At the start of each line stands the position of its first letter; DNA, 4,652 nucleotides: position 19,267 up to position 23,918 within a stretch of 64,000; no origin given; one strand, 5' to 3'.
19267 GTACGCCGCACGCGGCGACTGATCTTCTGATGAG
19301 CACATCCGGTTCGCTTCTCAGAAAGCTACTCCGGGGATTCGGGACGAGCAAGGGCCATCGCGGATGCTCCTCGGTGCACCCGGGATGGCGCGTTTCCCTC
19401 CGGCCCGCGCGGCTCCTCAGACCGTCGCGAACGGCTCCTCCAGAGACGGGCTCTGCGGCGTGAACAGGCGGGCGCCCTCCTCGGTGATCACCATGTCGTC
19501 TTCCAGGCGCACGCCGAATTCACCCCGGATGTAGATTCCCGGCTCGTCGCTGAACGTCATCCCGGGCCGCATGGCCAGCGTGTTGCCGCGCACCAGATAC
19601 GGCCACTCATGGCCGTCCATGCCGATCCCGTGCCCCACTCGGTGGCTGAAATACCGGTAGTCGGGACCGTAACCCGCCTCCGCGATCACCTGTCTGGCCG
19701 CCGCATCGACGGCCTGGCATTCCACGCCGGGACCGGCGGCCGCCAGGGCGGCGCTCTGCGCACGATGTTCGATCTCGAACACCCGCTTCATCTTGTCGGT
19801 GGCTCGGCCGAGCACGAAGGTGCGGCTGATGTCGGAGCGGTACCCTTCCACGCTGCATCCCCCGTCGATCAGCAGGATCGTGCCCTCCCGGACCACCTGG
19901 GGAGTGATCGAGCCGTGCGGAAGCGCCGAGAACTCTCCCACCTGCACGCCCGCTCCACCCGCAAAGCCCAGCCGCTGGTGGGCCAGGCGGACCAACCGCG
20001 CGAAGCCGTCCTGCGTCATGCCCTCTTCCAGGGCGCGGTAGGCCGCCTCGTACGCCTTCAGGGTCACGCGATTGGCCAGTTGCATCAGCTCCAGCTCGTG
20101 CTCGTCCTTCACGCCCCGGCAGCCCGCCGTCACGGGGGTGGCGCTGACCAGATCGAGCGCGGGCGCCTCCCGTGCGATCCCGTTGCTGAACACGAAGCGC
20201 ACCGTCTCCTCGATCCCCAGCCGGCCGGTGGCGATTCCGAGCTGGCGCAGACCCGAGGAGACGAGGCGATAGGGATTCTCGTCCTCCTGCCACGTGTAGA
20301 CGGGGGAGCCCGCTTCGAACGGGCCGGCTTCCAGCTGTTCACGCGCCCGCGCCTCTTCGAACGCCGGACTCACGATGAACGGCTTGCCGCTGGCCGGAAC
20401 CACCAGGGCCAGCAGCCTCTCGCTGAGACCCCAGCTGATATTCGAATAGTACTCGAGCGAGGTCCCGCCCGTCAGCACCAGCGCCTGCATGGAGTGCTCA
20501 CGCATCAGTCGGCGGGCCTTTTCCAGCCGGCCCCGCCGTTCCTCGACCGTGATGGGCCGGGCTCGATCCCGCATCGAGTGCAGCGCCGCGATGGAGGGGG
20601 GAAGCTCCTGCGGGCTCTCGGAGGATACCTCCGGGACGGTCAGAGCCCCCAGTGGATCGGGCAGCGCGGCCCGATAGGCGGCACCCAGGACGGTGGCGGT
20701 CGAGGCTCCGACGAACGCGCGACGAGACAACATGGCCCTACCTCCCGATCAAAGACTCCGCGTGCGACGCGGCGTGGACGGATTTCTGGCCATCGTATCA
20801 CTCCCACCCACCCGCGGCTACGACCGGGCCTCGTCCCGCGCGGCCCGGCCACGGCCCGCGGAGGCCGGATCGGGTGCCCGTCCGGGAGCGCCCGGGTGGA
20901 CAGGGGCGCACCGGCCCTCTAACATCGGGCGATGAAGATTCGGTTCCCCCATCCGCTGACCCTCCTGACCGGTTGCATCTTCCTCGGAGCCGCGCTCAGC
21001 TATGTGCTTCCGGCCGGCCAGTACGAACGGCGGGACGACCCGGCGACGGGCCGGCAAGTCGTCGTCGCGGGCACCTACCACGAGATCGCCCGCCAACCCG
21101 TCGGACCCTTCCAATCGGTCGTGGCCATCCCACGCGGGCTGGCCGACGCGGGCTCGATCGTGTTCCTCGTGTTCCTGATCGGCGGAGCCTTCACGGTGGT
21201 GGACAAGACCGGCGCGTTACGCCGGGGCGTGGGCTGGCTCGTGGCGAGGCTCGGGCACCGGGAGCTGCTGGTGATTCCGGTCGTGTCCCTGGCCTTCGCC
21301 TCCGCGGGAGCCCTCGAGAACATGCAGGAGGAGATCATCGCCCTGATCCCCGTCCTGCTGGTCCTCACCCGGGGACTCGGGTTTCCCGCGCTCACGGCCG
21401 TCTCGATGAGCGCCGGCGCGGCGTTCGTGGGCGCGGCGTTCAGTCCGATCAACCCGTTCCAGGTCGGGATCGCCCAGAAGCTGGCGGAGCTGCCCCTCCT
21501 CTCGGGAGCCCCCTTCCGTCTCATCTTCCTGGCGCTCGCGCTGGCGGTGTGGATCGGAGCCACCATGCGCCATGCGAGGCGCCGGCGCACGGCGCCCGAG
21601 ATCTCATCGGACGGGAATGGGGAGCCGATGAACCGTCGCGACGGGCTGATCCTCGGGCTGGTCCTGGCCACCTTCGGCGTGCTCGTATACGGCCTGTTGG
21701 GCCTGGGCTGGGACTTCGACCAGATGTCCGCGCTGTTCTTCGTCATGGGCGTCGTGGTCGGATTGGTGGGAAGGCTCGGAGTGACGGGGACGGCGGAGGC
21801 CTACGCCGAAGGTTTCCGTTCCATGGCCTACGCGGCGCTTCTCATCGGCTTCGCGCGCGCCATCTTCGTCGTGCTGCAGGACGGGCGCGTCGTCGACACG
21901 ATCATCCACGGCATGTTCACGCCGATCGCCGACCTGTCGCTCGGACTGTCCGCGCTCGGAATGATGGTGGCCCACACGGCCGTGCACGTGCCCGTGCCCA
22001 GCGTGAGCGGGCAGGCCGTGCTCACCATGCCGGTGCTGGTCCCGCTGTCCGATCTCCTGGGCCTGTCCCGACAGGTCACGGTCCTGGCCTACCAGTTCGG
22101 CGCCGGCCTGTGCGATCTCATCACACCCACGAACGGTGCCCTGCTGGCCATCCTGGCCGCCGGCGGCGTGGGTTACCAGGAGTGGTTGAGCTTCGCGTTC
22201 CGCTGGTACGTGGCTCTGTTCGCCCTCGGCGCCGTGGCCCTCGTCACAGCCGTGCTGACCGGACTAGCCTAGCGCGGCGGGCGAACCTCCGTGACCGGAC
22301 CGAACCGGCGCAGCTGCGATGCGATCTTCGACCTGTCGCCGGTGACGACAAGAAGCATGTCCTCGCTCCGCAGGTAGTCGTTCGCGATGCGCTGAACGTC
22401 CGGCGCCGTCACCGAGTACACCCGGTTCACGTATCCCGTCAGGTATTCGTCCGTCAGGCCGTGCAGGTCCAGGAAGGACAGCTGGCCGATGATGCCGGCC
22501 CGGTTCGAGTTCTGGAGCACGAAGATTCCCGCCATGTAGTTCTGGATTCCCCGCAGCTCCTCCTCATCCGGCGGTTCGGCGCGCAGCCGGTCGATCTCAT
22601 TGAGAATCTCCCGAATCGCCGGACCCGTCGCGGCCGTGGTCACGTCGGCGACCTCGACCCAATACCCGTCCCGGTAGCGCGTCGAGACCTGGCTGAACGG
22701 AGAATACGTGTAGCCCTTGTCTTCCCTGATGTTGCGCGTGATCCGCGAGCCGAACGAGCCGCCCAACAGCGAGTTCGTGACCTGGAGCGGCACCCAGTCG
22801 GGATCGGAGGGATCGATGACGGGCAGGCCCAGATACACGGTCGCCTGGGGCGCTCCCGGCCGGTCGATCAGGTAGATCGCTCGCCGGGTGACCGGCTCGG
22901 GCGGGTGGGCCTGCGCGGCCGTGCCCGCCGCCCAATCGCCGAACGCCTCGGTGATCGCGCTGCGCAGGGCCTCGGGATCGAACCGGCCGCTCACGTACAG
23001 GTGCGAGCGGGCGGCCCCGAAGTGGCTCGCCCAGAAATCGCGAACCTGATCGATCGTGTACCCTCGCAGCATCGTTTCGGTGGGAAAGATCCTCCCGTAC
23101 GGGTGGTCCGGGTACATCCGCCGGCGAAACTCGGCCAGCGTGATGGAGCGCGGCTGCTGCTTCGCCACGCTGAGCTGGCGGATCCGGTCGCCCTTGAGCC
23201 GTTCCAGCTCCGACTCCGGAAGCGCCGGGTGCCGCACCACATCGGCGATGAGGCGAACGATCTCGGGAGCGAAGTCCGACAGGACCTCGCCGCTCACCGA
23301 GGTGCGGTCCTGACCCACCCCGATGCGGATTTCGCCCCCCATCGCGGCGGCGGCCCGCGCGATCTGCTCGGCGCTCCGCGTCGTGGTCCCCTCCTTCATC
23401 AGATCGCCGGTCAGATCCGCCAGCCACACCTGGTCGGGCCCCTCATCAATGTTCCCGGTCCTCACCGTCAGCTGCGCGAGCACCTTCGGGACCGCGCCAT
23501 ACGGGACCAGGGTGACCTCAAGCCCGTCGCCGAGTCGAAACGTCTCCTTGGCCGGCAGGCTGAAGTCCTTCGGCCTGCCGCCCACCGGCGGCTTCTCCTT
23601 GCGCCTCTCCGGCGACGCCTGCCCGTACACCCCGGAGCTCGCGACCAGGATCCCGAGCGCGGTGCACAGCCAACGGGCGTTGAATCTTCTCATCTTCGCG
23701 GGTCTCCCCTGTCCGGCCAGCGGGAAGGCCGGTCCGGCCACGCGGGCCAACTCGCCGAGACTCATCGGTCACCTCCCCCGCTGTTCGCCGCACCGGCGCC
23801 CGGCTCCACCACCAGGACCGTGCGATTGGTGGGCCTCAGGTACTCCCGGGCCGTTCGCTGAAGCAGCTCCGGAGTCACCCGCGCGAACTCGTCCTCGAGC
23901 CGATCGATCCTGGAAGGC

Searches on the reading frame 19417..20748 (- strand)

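Call 39: search_protein_families(library=pfam, proteins=[window:19417-20748:-], max_evalue=0.0001)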
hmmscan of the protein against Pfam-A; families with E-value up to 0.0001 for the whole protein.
window:19417-20748:- (443 aa): 2 families
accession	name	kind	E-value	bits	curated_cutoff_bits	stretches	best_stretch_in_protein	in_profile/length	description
PF00557.29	Peptidase_M24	-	1.8e-52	178.6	23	1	220-423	1-208/208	Metallopeptidase family M24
PF01321.24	Creatinase_N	-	4e-15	56.9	22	1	74-212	1-127/128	Creatinase/Prolidase N-terminal domain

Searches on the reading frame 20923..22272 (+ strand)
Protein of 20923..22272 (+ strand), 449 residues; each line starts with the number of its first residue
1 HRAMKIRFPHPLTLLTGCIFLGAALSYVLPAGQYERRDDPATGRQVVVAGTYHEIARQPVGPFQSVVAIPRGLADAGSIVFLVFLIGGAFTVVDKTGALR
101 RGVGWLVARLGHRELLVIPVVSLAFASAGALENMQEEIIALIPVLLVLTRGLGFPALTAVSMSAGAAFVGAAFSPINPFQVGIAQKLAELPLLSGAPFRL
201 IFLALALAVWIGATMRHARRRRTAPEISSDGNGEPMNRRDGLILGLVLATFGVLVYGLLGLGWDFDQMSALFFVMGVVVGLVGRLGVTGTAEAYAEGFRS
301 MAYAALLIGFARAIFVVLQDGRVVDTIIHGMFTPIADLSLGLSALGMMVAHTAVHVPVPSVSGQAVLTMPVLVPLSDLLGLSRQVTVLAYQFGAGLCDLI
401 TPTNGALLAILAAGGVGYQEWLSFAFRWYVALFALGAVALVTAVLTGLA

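Call 39: search_protein_families(library=pfam, proteins=[window:20923-22272:+], max_evalue=0.0001)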
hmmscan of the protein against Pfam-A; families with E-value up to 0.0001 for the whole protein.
window:20923-22272:+ (449 aa): 2 families
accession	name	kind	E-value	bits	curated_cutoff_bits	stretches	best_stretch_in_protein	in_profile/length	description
PF03606.21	DcuC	-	2.6e-74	250.9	23.1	1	9-444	2-460/461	C4-dicarboxylate anaerobic carrier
PF03553.21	Na_H_antiporter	-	4.2e-05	23.4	23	1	264-431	122-291/303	Na+/H+ antiporter family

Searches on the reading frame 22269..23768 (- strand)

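Call 39: search_protein_families(library=pfam, proteins=[window:22269-23768:-], max_evalue=0.0001)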
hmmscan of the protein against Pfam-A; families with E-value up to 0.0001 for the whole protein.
window:22269-23768:- (499 aa): 2 families
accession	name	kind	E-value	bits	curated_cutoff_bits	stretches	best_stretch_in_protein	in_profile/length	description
PF05193.26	Peptidase_M16_C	-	2e-32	113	23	1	238-410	3-179/181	Peptidase M16 inactive domain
PF00675.25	Peptidase_M16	-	5.8e-12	46.2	22.3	1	95-226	12-143/149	Insulinase (Peptidase family M16)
